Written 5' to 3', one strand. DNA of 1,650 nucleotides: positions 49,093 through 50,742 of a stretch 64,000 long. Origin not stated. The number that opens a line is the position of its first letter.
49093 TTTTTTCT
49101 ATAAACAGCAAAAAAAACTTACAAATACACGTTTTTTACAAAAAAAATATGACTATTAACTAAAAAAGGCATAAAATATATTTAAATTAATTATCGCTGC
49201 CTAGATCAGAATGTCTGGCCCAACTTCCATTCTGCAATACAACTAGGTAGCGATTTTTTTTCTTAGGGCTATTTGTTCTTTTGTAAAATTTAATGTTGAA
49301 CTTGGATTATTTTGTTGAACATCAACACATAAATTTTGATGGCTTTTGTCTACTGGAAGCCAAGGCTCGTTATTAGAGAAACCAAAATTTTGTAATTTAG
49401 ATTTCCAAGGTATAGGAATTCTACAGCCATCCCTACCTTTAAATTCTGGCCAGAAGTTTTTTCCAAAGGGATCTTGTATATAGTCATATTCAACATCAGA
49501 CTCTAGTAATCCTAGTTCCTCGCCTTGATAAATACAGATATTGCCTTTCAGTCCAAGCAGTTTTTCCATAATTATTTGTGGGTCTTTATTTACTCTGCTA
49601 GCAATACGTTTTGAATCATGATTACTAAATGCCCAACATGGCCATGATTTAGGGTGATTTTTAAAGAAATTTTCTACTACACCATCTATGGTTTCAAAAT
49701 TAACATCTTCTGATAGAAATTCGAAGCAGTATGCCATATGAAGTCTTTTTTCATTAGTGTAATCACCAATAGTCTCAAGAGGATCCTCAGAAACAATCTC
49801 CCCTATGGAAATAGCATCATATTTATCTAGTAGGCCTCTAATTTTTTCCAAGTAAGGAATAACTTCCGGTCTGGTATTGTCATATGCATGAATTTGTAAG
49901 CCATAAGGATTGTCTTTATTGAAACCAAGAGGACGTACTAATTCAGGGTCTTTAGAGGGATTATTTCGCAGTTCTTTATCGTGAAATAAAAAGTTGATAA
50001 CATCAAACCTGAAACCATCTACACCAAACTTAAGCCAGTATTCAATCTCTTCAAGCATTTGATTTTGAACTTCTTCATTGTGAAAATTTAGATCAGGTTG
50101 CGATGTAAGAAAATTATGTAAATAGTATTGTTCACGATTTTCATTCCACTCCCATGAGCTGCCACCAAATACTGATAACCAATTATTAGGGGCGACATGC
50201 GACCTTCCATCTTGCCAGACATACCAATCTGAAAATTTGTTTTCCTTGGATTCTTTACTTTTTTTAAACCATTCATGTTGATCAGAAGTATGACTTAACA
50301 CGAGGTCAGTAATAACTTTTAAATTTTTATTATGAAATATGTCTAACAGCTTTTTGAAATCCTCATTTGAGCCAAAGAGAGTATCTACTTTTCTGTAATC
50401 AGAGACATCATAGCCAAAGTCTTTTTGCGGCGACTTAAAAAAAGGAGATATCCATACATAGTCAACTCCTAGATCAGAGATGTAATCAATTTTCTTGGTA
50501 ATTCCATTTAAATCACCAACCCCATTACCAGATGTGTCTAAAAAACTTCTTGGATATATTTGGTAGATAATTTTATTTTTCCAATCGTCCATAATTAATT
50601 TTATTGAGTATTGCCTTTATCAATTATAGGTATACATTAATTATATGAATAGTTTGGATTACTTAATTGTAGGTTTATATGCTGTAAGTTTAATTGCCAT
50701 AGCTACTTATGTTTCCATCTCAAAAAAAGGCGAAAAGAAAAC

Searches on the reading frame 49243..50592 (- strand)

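Call 36: search_protein_families(library=pfam, proteins=[window:49243-50592:-], max_evalue=0.01)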
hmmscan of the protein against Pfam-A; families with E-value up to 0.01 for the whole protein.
window:49243-50592:- (449 aa): 2 families
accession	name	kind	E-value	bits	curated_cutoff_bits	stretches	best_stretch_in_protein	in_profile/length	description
PF00128.31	Alpha-amylase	-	7.8e-116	388.4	22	1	11-446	1-439/446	Alpha amylase, catalytic domain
PF14701.12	hDGE_amylase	-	0.00091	18.9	27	1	25-115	18-116/439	Glycogen debranching enzyme, glucanotransferase domain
